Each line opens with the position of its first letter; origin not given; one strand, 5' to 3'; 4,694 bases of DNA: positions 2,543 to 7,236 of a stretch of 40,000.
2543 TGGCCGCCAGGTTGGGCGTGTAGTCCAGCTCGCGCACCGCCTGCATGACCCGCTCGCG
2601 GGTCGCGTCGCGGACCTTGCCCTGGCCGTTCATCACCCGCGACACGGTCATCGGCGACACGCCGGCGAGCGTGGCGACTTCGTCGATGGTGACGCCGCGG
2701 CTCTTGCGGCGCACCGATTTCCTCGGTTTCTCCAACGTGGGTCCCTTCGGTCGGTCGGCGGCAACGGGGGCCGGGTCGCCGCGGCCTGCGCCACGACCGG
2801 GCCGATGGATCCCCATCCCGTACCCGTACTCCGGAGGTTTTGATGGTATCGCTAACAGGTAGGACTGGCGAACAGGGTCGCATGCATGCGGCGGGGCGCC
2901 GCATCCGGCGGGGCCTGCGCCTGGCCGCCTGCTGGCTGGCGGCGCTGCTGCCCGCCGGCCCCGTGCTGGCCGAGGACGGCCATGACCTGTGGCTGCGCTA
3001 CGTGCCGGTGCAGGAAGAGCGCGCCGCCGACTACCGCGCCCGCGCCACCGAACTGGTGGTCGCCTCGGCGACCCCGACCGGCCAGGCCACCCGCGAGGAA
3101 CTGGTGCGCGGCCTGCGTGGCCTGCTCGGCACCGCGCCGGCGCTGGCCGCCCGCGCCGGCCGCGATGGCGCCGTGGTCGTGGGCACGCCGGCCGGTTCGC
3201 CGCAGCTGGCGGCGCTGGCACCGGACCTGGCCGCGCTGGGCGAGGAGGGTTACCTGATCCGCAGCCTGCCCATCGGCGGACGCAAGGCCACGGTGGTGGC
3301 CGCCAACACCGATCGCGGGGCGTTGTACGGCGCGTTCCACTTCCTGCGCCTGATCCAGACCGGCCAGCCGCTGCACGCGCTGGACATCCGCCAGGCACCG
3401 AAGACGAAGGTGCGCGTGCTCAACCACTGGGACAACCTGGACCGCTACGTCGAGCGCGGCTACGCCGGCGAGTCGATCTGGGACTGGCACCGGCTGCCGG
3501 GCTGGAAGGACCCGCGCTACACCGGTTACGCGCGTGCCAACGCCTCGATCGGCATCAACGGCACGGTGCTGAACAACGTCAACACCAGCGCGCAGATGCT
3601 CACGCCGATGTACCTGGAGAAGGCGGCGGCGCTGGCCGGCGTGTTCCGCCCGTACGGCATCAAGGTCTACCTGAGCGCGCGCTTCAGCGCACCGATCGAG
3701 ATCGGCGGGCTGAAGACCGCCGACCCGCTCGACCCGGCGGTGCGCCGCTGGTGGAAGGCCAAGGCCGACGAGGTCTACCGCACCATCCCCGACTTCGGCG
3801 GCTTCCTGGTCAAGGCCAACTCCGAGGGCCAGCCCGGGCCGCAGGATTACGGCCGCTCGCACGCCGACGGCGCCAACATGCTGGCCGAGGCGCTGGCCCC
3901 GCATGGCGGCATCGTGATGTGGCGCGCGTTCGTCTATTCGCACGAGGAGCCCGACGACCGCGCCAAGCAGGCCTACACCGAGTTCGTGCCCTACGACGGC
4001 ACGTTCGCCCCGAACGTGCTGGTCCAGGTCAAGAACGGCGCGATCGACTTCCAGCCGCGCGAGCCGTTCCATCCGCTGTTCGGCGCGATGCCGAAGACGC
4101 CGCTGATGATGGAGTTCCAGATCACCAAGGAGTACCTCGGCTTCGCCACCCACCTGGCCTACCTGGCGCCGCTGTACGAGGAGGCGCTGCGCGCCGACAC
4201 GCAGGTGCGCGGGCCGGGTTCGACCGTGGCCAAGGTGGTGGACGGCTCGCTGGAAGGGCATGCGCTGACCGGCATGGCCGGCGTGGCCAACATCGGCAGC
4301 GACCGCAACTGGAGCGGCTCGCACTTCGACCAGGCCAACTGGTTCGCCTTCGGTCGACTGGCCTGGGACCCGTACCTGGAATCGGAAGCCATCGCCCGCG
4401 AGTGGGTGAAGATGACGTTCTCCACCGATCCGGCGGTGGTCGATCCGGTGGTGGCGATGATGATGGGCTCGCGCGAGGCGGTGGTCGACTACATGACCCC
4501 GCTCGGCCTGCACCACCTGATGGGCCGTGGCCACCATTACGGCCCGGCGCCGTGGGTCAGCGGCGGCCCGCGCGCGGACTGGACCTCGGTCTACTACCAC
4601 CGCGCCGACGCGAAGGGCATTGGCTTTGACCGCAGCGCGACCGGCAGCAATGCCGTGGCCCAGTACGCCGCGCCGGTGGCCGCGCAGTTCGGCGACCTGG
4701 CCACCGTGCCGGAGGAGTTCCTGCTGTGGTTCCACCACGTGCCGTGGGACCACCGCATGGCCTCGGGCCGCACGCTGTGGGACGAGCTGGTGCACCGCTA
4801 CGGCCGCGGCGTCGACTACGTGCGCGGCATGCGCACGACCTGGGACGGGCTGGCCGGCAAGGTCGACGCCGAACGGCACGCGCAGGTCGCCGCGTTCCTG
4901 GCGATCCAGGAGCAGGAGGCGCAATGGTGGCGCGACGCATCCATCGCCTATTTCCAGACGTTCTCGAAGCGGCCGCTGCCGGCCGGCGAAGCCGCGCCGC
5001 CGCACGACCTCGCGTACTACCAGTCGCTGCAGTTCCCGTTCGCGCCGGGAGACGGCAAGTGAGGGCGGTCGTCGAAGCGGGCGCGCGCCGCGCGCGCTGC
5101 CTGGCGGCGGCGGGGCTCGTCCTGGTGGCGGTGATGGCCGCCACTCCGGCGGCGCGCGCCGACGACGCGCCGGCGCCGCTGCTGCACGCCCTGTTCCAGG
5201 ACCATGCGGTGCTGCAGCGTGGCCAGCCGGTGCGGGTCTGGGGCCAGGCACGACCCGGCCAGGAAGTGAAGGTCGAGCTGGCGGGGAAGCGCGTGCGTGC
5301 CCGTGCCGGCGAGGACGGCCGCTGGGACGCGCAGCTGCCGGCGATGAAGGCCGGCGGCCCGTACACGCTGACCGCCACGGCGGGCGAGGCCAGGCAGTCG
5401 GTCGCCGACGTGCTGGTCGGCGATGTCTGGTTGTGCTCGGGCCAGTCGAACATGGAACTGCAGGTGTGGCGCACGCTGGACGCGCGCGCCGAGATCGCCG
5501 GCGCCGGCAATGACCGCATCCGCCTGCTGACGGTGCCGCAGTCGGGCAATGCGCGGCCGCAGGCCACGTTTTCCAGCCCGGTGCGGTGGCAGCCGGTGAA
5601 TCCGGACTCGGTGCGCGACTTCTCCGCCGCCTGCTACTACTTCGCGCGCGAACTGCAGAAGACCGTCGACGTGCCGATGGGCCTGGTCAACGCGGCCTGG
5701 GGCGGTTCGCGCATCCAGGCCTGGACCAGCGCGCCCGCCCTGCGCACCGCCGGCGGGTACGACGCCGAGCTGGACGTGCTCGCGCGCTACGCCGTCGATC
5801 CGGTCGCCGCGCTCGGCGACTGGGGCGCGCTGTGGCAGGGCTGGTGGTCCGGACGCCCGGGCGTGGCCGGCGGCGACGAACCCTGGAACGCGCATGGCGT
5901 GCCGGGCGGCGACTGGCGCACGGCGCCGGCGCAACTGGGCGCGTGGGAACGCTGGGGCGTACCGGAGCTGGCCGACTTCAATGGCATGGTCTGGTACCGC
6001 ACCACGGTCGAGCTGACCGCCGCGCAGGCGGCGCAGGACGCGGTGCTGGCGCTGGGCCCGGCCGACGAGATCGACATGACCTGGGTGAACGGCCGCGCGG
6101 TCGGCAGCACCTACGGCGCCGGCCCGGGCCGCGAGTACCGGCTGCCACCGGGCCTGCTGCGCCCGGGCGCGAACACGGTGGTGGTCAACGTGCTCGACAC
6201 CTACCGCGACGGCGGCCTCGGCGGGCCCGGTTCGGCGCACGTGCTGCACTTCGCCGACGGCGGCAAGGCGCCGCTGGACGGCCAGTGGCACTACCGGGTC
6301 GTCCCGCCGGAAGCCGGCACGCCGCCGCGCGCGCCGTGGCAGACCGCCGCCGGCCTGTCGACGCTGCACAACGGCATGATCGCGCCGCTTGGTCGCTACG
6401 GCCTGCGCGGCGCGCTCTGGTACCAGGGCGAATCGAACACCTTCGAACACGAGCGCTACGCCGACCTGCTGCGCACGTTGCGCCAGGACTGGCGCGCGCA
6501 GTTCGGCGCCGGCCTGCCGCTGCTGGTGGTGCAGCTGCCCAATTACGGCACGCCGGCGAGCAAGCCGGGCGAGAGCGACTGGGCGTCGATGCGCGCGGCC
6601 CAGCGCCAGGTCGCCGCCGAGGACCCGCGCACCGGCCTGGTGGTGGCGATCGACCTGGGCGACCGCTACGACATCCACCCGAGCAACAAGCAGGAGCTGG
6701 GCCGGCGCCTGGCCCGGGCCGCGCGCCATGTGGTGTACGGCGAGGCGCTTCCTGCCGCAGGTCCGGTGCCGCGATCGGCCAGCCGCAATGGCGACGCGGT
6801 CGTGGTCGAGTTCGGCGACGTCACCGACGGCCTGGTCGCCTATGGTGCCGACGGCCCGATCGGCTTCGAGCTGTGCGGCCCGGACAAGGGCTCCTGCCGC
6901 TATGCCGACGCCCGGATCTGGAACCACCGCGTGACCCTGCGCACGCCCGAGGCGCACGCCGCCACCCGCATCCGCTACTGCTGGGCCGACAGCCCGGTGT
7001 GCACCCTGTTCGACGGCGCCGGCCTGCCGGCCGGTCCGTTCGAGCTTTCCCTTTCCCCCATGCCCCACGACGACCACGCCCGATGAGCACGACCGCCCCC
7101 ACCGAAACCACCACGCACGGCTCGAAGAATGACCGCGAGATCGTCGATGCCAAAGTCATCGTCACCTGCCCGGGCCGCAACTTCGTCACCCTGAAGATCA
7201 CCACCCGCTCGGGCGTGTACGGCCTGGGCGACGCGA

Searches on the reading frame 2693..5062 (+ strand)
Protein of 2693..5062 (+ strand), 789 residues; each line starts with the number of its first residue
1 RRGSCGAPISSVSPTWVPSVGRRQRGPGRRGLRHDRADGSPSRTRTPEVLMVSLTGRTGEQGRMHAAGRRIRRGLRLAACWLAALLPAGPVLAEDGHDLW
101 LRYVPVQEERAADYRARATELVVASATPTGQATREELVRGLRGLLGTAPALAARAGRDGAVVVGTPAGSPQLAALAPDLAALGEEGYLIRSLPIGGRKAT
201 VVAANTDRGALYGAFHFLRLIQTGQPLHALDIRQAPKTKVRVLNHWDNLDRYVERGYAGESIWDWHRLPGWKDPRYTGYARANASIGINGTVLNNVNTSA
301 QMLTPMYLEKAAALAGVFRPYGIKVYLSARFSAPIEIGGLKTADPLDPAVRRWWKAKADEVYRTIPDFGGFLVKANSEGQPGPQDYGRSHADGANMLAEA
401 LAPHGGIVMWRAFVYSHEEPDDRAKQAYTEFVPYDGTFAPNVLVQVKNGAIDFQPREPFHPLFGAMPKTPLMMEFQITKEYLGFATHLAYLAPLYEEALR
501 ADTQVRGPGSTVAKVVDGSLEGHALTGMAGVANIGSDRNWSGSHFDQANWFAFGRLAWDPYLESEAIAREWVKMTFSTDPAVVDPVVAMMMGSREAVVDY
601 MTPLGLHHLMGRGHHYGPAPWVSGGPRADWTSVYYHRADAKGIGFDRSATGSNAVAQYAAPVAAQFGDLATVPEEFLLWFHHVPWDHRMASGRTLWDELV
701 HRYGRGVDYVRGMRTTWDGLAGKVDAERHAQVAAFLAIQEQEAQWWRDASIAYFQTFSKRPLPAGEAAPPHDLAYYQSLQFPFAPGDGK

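Call 10: search_protein_families(library=pfam, proteins=[window:2693-5062:+], max_evalue=0.00001)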
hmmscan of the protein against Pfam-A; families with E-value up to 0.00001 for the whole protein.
window:2693-5062:+ (789 aa): 3 families
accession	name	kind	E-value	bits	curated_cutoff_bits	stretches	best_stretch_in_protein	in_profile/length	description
PF07488.18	Glyco_hydro_67M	-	1.2e-151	504.9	23.5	1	221-540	2-326/326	Glycosyl hydrolase family 67 middle domain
PF07477.17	Glyco_hydro_67C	-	7.7e-97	323.6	27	1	542-765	2-221/223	Glycosyl hydrolase family 67 C-terminus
PF03648.19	Glyco_hydro_67N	-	5.9e-27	94.7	24.3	1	99-217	1-120/120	Glycosyl hydrolase family 67 N-terminus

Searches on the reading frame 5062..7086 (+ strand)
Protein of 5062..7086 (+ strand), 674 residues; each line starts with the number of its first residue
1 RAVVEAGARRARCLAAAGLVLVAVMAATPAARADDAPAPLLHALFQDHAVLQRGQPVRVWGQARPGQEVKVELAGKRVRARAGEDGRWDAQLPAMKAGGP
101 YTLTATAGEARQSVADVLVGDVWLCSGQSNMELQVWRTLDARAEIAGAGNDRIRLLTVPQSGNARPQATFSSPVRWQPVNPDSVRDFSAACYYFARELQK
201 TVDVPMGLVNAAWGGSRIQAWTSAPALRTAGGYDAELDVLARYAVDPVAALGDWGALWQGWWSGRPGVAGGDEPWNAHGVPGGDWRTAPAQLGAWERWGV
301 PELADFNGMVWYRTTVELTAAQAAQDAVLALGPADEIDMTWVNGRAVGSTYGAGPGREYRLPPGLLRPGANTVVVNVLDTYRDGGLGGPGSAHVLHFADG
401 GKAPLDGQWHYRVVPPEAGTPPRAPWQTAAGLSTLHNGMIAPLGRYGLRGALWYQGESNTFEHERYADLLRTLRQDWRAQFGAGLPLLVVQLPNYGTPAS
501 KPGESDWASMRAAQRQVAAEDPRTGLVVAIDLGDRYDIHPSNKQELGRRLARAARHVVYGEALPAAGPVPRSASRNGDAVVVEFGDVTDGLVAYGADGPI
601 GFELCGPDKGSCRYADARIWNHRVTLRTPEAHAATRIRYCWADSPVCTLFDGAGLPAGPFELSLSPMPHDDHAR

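Call 10: search_protein_families(library=pfam, proteins=[window:5062-7086:+], max_evalue=0.00001)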
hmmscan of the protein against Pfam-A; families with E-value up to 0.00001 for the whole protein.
window:5062-7086:+ (674 aa): 3 families
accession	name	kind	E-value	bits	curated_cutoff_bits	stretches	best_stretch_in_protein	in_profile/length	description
PF03629.24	SASA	-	3.1e-19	69.9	24.8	2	447-554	119-224/226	Carbohydrate esterase, sialic acid-specific acetylesterase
PF21467.3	BetaGal_gal-bd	-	5e-07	30.2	27.3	1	309-371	1-62/62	Beta-galactosidase, galactose-binding domain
PF02837.24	Glyco_hydro_2_N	-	6.7e-06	26.6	28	0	298-379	55-135/169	Glycosyl hydrolases family 2, sugar binding domain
